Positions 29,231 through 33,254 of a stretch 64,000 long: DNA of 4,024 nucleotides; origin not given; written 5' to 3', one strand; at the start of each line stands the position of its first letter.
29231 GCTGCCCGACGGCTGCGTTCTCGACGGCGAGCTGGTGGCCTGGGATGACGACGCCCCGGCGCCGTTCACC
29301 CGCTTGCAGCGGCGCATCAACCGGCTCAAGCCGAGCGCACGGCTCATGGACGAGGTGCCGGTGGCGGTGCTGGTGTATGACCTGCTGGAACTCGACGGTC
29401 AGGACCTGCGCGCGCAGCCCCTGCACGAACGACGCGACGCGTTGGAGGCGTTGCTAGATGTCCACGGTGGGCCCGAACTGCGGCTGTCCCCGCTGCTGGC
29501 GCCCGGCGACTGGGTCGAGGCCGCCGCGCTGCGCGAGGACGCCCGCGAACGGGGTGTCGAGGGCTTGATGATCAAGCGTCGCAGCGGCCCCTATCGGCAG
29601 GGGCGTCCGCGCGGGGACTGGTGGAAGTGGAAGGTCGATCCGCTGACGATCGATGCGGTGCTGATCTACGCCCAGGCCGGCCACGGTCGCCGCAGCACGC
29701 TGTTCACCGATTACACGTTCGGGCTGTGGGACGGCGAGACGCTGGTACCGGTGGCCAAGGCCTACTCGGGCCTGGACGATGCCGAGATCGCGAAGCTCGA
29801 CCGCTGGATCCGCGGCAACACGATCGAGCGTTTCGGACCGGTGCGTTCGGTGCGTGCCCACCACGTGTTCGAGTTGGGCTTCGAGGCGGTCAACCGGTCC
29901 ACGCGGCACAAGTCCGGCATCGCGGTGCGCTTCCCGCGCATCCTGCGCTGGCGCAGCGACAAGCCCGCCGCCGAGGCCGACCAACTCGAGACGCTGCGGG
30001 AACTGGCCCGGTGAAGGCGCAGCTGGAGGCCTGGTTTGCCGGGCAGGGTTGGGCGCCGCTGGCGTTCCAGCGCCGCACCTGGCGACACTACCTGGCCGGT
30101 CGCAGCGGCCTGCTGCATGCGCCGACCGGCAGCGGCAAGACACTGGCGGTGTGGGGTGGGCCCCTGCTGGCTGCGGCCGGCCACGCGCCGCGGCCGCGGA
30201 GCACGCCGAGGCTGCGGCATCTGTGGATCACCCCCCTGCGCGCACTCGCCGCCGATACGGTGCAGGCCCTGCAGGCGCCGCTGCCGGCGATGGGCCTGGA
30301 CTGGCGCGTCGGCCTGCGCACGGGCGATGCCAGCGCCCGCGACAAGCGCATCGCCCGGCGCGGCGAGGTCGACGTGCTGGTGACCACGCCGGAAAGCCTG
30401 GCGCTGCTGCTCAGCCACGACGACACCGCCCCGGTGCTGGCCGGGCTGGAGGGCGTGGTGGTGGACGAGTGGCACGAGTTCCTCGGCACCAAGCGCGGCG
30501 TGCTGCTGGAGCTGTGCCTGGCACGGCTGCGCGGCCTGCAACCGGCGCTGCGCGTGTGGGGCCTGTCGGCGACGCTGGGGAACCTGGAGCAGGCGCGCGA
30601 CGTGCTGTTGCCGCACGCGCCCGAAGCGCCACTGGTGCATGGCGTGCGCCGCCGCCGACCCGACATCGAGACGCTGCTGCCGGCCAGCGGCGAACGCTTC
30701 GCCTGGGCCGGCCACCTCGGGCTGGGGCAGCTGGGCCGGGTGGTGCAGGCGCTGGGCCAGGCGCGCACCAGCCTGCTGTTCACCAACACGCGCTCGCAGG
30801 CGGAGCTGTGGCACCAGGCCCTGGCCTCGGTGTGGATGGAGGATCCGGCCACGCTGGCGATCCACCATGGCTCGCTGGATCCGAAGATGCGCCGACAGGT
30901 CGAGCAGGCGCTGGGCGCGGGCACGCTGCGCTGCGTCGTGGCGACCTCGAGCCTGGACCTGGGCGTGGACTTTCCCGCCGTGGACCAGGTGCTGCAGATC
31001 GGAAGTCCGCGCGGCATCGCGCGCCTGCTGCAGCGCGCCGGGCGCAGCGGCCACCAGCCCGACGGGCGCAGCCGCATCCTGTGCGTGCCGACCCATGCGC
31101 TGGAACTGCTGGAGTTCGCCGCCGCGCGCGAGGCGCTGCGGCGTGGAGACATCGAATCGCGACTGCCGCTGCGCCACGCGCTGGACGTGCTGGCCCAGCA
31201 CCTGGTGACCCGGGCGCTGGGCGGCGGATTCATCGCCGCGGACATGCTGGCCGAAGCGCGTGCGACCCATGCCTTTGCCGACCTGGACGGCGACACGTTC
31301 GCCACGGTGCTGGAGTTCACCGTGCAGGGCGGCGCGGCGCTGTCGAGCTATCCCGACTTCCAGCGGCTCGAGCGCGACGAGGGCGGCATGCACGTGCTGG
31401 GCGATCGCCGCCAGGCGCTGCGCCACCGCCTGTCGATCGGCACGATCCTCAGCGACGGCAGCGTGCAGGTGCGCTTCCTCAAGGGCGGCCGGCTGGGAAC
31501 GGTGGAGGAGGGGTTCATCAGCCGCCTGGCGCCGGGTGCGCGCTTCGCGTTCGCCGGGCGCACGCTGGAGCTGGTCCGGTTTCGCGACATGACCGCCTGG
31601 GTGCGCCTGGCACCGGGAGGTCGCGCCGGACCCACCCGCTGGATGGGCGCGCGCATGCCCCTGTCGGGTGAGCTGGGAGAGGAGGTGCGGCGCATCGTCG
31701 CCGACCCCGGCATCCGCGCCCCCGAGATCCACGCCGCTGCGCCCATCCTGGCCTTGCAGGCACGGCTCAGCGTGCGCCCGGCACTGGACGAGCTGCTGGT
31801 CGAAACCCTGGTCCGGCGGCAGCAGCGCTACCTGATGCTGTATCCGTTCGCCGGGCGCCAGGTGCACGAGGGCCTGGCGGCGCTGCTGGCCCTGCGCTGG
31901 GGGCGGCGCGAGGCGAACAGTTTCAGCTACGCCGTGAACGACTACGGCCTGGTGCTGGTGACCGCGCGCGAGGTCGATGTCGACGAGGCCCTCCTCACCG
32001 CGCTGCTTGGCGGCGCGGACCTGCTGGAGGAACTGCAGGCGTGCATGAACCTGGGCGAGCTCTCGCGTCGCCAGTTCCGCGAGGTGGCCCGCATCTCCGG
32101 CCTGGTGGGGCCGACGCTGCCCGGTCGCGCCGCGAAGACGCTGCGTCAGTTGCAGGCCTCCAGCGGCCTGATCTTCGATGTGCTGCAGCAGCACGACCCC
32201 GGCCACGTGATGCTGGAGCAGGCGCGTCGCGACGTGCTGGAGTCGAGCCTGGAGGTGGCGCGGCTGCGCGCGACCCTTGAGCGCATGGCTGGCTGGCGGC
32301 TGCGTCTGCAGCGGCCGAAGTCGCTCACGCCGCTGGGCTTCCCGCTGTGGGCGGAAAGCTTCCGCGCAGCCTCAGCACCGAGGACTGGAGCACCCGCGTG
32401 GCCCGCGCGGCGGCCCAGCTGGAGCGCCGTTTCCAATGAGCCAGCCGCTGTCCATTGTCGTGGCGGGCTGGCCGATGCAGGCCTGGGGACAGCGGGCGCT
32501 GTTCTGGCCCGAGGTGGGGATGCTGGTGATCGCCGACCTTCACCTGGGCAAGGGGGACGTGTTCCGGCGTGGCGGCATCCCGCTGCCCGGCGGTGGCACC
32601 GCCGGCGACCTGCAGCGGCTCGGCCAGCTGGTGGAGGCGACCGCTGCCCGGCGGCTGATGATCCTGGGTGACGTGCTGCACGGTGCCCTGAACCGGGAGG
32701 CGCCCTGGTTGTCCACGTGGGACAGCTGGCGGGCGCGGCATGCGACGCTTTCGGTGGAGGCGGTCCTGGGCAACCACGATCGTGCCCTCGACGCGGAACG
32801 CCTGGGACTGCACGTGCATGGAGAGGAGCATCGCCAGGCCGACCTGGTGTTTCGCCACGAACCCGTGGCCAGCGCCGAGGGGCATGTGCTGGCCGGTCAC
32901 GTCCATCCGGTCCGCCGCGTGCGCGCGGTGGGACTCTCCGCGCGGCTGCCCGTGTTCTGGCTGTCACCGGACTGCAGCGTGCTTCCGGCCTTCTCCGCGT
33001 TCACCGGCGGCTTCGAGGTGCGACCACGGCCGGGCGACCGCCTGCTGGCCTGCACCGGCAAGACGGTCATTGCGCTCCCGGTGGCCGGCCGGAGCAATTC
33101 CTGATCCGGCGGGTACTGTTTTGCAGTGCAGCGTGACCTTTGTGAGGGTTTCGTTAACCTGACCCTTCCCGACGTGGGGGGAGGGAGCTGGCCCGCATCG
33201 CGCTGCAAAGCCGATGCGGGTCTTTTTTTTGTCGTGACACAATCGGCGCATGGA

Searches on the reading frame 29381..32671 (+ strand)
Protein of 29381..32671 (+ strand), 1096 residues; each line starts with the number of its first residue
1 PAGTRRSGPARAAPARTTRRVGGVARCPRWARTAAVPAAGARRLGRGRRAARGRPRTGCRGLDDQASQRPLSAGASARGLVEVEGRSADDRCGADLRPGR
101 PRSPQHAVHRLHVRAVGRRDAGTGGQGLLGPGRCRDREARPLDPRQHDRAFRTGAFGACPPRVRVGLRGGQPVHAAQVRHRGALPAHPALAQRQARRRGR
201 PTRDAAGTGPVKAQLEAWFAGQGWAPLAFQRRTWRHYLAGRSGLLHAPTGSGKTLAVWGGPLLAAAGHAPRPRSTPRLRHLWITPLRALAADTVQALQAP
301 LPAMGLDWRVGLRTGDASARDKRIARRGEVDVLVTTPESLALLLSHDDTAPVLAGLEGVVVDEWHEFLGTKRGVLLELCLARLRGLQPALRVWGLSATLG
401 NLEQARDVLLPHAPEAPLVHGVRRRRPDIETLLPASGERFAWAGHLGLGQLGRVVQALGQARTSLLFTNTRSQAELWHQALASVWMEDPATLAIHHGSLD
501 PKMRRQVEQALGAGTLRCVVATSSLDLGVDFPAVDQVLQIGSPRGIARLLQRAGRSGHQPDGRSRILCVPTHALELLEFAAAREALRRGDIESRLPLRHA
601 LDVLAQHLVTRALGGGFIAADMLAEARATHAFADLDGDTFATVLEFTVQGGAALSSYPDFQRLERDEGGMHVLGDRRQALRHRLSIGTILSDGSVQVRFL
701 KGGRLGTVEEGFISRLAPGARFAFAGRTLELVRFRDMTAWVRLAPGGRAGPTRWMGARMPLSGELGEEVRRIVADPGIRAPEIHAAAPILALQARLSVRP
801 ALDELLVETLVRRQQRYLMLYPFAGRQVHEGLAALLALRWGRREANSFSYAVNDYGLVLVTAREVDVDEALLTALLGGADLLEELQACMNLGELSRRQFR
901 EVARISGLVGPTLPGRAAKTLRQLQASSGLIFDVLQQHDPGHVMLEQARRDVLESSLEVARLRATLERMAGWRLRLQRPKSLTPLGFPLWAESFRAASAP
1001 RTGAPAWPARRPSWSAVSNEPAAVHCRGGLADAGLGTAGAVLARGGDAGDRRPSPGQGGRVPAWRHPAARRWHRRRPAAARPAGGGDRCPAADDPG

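Call 49: search_protein_families(library=pfam, proteins=[window:29381-32671:+], max_evalue=0.001)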
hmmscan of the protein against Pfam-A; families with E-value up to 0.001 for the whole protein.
window:29381-32671:+ (1096 aa): 4 families
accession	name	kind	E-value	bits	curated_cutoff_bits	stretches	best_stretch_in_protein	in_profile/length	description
PF19306.5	WH_Lhr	-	1.7e-50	171.2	27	1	584-746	1-163/168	Large helicase-related protein, winged helix domain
PF08494.16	DEAD_assoc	-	9.1e-43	146.8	23.5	1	800-985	2-190/191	DEAD/H associated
PF00270.35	DEAD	-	2.2e-24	86.5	26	1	229-403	3-165/167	DEAD/DEAH box helicase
PF00271.37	Helicase_C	-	2.2e-13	50.9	23.5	1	459-557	13-107/110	Helicase conserved C-terminal domain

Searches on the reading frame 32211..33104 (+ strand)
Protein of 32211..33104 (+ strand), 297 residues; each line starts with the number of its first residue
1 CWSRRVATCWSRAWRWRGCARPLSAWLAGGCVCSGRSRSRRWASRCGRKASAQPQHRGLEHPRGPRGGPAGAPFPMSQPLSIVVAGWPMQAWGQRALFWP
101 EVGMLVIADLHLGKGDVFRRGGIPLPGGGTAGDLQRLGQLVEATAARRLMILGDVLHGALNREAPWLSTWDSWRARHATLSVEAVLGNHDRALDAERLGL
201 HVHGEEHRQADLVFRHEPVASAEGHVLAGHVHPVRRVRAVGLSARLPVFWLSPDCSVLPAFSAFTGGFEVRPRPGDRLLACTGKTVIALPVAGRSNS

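Call 49: search_protein_families(library=pfam, proteins=[window:32211-33104:+], max_evalue=0.001)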
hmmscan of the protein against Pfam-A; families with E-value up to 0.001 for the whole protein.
window:32211-33104:+ (297 aa): 1 family
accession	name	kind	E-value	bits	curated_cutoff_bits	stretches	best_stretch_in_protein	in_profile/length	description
PF00149.33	Metallophos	-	4e-05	24.6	21.5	1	105-230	4-114/191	Calcineurin-like phosphoesterase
